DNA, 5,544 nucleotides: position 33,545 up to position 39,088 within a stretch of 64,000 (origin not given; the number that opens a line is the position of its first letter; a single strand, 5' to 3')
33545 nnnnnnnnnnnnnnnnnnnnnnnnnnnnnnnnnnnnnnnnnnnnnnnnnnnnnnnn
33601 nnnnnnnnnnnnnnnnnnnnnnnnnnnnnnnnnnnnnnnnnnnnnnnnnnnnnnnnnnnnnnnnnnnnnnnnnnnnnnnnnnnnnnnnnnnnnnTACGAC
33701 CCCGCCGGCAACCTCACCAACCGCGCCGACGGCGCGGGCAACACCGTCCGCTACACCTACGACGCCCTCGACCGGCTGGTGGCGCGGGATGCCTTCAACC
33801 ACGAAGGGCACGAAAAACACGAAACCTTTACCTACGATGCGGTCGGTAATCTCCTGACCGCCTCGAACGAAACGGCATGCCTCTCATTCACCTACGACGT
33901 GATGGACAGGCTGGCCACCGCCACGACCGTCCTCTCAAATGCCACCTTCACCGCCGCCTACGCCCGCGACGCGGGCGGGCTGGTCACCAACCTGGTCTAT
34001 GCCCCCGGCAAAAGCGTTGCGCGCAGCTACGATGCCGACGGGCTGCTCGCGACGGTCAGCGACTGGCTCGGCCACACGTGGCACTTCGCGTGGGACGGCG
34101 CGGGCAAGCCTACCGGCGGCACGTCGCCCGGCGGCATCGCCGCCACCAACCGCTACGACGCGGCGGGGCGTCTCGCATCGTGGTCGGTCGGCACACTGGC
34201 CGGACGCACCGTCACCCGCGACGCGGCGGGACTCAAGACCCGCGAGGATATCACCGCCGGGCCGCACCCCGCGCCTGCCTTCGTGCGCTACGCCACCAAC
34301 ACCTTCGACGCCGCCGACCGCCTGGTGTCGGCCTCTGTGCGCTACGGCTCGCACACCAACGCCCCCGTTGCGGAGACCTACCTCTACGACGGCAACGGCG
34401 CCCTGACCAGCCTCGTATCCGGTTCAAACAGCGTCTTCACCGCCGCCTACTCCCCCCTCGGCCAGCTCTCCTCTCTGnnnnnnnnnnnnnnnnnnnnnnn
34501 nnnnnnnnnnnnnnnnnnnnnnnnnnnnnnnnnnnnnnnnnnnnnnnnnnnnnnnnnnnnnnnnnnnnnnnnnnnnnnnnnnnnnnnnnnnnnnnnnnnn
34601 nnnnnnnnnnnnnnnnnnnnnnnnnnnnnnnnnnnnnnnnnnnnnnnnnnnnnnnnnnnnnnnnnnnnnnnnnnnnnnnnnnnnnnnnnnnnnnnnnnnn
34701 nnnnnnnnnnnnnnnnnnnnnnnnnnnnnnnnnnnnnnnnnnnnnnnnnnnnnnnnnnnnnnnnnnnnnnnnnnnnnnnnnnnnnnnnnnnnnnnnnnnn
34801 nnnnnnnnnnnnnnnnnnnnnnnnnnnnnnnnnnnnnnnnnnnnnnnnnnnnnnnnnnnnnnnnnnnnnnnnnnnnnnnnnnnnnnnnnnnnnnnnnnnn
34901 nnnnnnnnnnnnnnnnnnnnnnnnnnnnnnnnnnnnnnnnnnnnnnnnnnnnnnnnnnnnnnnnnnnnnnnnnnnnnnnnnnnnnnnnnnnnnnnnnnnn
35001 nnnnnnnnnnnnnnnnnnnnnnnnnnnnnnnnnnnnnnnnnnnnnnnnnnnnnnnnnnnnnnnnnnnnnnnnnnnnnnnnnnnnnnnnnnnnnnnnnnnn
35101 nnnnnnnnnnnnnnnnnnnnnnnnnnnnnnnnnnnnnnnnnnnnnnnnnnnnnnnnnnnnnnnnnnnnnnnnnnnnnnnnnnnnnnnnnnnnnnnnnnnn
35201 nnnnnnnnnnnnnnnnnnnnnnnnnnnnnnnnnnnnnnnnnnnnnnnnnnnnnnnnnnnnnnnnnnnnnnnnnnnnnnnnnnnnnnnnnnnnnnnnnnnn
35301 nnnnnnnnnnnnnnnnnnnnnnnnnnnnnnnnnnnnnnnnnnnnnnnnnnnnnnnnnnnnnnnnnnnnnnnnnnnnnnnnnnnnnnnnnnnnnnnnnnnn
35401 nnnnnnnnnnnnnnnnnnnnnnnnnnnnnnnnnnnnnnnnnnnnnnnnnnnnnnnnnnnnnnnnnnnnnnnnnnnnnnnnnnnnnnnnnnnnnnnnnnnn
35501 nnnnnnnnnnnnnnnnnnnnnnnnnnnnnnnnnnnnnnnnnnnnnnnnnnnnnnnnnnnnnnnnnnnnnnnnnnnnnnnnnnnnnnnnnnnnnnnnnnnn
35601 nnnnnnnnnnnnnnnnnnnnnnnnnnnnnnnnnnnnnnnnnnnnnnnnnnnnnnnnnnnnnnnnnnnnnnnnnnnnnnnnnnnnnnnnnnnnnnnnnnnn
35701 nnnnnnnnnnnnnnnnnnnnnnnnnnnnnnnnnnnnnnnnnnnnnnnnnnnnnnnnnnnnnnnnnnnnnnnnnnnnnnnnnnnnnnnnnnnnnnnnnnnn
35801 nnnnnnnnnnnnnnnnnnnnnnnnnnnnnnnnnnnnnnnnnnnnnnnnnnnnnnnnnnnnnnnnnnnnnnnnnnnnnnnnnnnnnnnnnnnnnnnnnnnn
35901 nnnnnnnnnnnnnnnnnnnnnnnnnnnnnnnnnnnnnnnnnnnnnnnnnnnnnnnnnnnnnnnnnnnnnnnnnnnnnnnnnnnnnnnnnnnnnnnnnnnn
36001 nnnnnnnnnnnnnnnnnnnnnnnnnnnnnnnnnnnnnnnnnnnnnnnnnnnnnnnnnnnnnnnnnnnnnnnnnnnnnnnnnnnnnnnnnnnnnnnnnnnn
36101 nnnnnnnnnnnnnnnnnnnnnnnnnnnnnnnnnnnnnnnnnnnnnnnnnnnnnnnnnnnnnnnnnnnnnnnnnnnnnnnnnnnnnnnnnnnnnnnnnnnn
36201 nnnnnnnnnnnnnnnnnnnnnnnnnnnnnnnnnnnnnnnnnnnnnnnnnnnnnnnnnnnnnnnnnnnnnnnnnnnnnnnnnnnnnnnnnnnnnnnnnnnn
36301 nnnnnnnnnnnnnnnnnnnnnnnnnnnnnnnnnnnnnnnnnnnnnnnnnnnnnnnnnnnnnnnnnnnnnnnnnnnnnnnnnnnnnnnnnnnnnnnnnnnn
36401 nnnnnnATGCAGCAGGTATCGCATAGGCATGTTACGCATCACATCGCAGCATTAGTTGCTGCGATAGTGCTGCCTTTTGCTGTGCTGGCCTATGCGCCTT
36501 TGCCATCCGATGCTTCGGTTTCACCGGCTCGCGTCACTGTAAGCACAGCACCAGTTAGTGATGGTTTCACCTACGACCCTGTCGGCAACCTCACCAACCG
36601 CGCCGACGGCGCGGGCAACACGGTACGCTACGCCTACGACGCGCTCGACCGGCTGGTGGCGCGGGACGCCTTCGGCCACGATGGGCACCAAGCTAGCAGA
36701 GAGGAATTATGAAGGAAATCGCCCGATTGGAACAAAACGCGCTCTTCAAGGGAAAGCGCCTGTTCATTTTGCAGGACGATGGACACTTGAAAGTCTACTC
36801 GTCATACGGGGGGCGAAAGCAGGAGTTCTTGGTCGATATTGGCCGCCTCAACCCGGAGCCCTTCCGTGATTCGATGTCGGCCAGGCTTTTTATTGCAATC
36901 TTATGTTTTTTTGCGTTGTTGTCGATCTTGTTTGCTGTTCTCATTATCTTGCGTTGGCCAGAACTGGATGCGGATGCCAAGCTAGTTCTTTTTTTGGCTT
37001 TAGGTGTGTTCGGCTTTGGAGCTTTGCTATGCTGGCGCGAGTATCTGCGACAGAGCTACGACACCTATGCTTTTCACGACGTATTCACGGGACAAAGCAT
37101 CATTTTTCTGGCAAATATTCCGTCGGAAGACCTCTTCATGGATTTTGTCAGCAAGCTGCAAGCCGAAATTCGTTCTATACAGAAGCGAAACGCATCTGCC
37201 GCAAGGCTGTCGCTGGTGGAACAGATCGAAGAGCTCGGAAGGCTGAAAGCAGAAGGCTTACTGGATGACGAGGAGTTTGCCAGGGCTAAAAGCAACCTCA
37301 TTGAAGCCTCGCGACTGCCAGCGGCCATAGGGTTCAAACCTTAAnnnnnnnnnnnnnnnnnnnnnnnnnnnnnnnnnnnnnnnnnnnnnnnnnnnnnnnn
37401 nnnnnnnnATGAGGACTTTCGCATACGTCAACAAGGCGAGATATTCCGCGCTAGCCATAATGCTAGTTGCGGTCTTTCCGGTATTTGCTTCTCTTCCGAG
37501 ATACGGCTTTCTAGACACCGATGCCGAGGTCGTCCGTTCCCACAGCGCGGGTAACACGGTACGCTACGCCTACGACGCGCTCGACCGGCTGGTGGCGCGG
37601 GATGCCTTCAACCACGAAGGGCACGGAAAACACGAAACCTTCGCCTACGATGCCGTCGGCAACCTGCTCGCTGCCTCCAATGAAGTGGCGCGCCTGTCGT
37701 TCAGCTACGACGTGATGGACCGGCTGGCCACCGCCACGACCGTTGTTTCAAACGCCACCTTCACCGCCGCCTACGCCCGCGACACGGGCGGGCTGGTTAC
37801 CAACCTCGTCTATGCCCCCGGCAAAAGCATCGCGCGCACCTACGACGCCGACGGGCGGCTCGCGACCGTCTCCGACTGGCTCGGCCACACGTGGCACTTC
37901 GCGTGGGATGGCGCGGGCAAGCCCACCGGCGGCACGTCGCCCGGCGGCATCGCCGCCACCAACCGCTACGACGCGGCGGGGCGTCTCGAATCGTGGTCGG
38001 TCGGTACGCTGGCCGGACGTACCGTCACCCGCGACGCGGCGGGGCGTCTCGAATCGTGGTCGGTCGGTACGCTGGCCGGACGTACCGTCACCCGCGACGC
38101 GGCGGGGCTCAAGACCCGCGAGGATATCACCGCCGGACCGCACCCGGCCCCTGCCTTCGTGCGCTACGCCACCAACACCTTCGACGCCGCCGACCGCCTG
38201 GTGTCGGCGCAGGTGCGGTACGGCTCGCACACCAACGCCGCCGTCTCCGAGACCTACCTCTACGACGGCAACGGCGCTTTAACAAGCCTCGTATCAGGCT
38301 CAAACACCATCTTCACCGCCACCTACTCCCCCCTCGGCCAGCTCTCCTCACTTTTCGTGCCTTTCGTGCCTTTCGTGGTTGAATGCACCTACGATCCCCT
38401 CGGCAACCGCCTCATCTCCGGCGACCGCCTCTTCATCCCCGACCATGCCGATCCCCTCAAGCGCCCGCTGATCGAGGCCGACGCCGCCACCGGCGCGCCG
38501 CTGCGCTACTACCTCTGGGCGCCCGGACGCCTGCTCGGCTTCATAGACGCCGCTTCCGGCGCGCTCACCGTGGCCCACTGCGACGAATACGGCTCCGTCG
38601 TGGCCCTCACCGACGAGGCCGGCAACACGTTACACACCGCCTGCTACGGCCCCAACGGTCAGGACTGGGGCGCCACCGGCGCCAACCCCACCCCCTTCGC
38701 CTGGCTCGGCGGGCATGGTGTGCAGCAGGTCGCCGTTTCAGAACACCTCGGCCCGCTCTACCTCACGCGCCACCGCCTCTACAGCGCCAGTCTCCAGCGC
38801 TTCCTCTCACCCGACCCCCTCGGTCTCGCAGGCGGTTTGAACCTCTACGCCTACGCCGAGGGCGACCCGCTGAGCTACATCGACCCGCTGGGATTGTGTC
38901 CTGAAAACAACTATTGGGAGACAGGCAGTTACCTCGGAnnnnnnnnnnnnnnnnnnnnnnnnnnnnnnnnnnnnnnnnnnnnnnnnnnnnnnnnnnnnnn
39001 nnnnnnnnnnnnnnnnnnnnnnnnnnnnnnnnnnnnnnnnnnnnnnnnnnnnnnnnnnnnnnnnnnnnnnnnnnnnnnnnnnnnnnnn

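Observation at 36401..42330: Orphan RHS modules each carry their own start codon and Sec-type signal peptide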

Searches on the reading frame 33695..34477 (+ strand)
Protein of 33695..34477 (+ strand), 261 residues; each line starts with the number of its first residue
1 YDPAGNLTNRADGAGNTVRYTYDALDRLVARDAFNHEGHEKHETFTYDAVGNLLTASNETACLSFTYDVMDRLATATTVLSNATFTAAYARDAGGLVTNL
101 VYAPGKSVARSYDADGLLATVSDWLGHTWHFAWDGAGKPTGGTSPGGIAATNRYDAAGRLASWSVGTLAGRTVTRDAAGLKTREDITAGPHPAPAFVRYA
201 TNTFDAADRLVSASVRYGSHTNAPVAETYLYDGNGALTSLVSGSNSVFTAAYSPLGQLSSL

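Call 30: find_related_loci(query=A2, collection=metagenome_contigs, flank=6000)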
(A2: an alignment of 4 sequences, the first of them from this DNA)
Query A2 (261 aa) in metagenome_contigs; peptide patterns used: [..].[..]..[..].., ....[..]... (x = any residue, [..] = any of these).
224 stretches matched a pattern; 127 encode a relative of the query (tblastn E <= 1e-3); the best 80 are kept; 80 distinct loci.
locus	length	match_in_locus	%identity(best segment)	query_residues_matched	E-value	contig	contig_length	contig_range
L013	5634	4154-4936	90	1-261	1e-155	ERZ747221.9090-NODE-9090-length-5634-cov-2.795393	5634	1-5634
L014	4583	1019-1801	90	1-261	4e-157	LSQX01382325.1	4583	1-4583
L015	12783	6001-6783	78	1-261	4e-131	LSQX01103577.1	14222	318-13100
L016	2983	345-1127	78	1-261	2e-136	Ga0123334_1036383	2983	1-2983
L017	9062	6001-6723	82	10-250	8e-128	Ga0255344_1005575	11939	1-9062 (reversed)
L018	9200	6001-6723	82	10-250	8e-128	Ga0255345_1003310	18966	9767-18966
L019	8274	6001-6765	74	1-261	2e-124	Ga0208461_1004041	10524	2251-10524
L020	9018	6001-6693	84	20-250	8e-124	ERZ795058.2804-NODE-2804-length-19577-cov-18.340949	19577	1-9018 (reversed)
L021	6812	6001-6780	77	1-261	8e-123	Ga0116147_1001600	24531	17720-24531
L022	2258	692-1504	73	1-261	2e-128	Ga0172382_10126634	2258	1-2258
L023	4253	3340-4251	71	1-261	2e-117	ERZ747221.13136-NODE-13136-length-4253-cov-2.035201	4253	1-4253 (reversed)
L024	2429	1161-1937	71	1-257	3e-119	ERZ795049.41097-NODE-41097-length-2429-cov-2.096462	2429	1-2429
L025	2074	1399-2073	75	1-228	2e-113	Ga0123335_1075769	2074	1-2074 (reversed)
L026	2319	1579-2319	67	16-255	2e-105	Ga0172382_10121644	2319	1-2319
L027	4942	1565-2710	59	1-261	5e-90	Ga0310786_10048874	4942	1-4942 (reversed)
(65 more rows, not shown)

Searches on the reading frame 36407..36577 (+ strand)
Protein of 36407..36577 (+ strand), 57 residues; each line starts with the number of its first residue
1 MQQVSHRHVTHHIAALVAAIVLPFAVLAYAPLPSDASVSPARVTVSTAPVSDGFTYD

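Call 12: find_homologous_proteins(query=window:36407-36577:+, max_evalue=10)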
Query seq(57 aa) (57 aa): 1 proteins with E <= 10 among 1 candidates.
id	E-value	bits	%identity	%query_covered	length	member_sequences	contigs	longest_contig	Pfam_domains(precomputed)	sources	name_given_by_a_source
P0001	6.7e-13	65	97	65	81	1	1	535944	PF05593.20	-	-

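Call 45: search_protein_representatives(protein=window:36407-36577:+)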
Query: 57 residues. Proteins with E-value up to 0.001 (for the whole library): 4; up to 1e-10: 2; up to 1e-30: 0. The best 4 are listed.
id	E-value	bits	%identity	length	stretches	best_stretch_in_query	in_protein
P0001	2.1e-13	65.4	97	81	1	21-57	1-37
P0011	1.4e-11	59.7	69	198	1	1-52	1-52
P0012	1.2e-06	44.4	57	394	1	9-57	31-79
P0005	5.9e-05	39.1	96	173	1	32-57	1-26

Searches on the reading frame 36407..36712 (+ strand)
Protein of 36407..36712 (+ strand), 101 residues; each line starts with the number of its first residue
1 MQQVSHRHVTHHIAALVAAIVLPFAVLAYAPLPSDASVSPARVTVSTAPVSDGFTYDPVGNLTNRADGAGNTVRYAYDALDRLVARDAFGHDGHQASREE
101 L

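Call 7: search_protein_families(library=pfam, proteins=[window:36407-36712:+], max_evalue=0.01)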
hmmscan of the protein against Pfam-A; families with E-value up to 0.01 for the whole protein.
window:36407-36712:+ (101 aa): 1 family
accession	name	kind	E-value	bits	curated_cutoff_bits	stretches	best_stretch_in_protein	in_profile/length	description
PF05593.20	RHS_repeat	-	7.5e-09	36.2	22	1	56-90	1-36/38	RHS Repeat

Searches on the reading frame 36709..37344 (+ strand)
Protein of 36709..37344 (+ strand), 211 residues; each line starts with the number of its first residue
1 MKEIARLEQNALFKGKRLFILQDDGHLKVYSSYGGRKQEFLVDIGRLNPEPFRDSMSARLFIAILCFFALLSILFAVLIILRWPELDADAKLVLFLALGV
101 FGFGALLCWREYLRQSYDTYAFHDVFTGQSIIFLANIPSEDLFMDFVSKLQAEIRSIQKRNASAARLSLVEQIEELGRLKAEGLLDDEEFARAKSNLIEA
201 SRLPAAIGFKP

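Call 7: search_protein_families(library=pfam, proteins=[window:36709-37344:+], max_evalue=0.01)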
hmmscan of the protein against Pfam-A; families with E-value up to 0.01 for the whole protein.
window:36709-37344:+ (211 aa): 2 families
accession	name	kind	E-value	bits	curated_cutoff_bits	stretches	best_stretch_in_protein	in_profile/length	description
PF09851.14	SHOCT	-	1.8e-06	27.9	27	1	171-197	1-27/28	Short C-terminal domain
PF13567.11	DUF4131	-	0.0039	17.3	31.6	1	63-156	6-92/165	Domain of unknown function (DUF4131)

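Call 50: search_protein_families(library=ncbifam, proteins=[window:36709-37341:+], max_evalue=0.01)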
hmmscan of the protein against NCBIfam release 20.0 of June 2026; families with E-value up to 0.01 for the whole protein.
window:36709-37341:+ (211 aa): 0 families

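Call 69: find_encoding_contigs(protein=window:36709-37344:+, flank=10000, max_places=8)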
Protein window:36709-37344:+ (211 aa): 7 contigs read that carry it; 7 places shown.
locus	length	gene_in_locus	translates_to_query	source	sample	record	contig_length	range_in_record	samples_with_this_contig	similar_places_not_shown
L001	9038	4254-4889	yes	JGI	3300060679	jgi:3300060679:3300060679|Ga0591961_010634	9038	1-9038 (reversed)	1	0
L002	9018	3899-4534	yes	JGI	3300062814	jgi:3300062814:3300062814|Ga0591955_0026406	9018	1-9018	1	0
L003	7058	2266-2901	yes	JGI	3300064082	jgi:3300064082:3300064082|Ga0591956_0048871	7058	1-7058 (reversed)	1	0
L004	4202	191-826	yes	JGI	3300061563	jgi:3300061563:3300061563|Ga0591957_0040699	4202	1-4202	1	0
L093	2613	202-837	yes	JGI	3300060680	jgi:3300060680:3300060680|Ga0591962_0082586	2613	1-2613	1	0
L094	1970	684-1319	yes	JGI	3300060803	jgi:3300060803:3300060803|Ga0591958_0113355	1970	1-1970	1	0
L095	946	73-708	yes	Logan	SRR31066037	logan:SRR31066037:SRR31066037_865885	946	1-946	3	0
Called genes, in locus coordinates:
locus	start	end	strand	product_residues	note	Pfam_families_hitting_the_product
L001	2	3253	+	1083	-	?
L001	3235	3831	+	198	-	-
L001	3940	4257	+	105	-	PF05593:RHS_repeat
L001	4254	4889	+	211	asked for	PF09851:SHOCT (weak)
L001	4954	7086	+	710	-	PF05593:RHS_repeat (faint), PF25023:TEN_YD-shell (faint)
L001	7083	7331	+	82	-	-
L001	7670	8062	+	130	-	-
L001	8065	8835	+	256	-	-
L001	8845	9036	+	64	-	?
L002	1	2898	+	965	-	?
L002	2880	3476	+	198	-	-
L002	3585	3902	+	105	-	PF05593:RHS_repeat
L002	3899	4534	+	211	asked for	PF09851:SHOCT (weak)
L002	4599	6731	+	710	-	PF05593:RHS_repeat (faint), PF25023:TEN_YD-shell (faint)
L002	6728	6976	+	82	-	-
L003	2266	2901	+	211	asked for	PF09851:SHOCT (weak)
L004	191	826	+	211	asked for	PF09851:SHOCT (weak)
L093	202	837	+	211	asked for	PF09851:SHOCT (weak)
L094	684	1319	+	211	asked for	PF09851:SHOCT (weak)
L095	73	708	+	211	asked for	PF09851:SHOCT (weak)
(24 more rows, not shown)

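Call 80: search_protein_families(library=padloc, proteins=[window:36709-37344:+], max_evalue=0.001)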
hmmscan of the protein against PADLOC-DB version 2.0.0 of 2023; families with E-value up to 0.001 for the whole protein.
window:36709-37344:+ (211 aa): 0 families

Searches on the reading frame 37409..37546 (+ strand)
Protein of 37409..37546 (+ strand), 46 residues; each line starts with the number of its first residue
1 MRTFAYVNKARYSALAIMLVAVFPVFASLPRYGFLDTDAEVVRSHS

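Call 14: find_homologous_proteins(query=window:37409-37546:+, max_evalue=10)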
Query seq(46 aa): no candidate shares three 5-residue words with the query. No homologue found.

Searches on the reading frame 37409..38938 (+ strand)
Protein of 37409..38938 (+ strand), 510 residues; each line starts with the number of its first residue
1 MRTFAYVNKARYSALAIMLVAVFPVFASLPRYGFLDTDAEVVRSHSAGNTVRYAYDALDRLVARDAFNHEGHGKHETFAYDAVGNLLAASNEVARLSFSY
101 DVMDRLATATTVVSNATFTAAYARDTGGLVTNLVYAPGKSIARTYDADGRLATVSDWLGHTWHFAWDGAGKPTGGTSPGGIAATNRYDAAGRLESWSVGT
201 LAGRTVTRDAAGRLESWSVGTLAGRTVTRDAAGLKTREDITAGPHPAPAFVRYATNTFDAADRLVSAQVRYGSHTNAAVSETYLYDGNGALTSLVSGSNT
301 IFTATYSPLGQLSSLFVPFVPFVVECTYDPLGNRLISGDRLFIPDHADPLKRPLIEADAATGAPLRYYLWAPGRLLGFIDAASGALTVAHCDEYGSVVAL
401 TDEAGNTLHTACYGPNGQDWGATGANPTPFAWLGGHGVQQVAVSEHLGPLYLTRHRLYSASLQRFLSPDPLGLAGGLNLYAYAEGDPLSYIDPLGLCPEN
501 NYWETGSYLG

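Call 20: find_related_loci(query=window:37547-38938:+, collection=genome_contigs, flank=10000)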
Query window:37547-38938:+ (464 aa) in genome_contigs; peptide patterns used: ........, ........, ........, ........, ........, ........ (x = any residue, [..] = any of these).
45 stretches matched a pattern; 8 encode a relative of the query (tblastn E <= 1e-3); 7 distinct loci.
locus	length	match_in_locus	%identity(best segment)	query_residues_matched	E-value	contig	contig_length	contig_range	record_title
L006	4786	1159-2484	87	1-464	0e+0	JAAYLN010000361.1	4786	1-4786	MAG: Lentisphaerae bacterium isolate AS15tlH2ME_36 135079_AS15, whole genome shotgun sequence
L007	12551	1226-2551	78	1-464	0e+0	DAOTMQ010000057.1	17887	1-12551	MAG TPA_asm: Kiritimatiellia bacterium isolate AMR_MDS_2917 NODE_3562_length_17887_cov_10.843708, whole genome shotgun s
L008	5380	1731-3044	74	1-461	0e+0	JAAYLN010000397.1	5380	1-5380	MAG: Lentisphaerae bacterium isolate AS15tlH2ME_36 171860_AS15, whole genome shotgun sequence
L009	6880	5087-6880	74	1-434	0e+0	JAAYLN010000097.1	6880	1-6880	MAG: Lentisphaerae bacterium isolate AS15tlH2ME_36 27783_AS15, whole genome shotgun sequence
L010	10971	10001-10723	80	8-269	4e-132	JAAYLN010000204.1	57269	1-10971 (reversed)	MAG: Lentisphaerae bacterium isolate AS15tlH2ME_36 63638_AS15, whole genome shotgun sequence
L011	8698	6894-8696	64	1-442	0e+0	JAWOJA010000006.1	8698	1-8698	MAG: Kiritimatiellia bacterium isolate CWP6-1.bin.133 k191_2718043, whole genome shotgun sequence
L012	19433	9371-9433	81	355-375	9e-6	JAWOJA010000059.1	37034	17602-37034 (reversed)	MAG: Kiritimatiellia bacterium isolate CWP6-1.bin.133 k191_159703, whole genome shotgun sequence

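Call 51: find_homologous_proteins(query=window:37409-38938:+, max_evalue=1e-20)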
Query window:37409-38938:+ (510 aa): 168 proteins with E <= 1e-20 among 8000 candidates; the best 120 are listed.
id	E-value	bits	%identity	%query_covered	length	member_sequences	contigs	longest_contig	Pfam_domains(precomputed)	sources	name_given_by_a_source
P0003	0.0e+0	1121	100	97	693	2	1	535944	PF05593.20,PF25023.2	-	-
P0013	2.7e-253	860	82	90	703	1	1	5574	PF05593.20,PF25023.2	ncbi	-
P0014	6.6e-225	766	76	92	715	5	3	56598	PF05593.20,PF25023.2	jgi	-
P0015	2.6e-222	757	77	84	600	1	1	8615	PF05593.20,PF25023.2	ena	-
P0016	3.0e-222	757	75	92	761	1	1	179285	PF05593.20,PF25023.2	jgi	jgi:RHS repeat-associated protein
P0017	1.9e-221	754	74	91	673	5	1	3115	PF05593.20,PF25023.2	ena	-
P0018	4.7e-218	743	76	90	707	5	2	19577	PF05593.20,PF25023.2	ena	-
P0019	2.5e-217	741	73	91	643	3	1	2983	PF05593.20,PF25023.2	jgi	-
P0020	1.1e-215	735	71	92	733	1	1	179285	PF05593.20,PF25023.2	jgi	jgi:RHS repeat-associated protein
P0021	7.0e-215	733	72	89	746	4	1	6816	PF05593.20,PF25023.2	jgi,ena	jgi:RHS repeat-associated protein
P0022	1.1e-214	732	72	91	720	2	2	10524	PF05593.20,PF25023.2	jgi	-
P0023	2.0e-212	725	70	90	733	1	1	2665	PF05593.20,PF25023.2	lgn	-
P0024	5.6e-211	720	72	90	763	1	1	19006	PF05593.20,PF25023.2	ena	-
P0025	6.2e-211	720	74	90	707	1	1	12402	PF05593.20,PF25023.2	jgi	-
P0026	5.0e-203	694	69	90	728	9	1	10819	PF05593.20,PF25023.2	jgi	jgi:RHS repeat-associated protein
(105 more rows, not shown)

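Call 73: find_encoding_contigs(protein=P0020, flank=10000, max_places=2)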
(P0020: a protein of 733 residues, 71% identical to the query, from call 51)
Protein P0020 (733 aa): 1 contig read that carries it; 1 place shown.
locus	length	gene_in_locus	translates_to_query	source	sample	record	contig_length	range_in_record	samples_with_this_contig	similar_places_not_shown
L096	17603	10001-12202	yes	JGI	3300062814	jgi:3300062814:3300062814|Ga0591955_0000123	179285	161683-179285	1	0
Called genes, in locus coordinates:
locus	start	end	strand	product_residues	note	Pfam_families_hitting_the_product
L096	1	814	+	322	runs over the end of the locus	-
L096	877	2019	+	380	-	PF18884:TSP3_bac (faint)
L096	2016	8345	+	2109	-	PF20148:DUF6531, PF25023:TEN_YD-shell (faint), PF05593:RHS_repeat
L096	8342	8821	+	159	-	-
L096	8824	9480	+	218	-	-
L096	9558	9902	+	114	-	PF24733:DUF7684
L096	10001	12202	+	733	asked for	PF25023:TEN_YD-shell (faint), PF05593:RHS_repeat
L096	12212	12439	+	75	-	-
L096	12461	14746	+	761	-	PF25023:TEN_YD-shell (faint), PF05593:RHS_repeat (weak)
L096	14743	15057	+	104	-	-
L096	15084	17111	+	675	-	PF25023:TEN_YD-shell (faint), PF05593:RHS_repeat (weak), PF14021:TNT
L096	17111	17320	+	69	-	-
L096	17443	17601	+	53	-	?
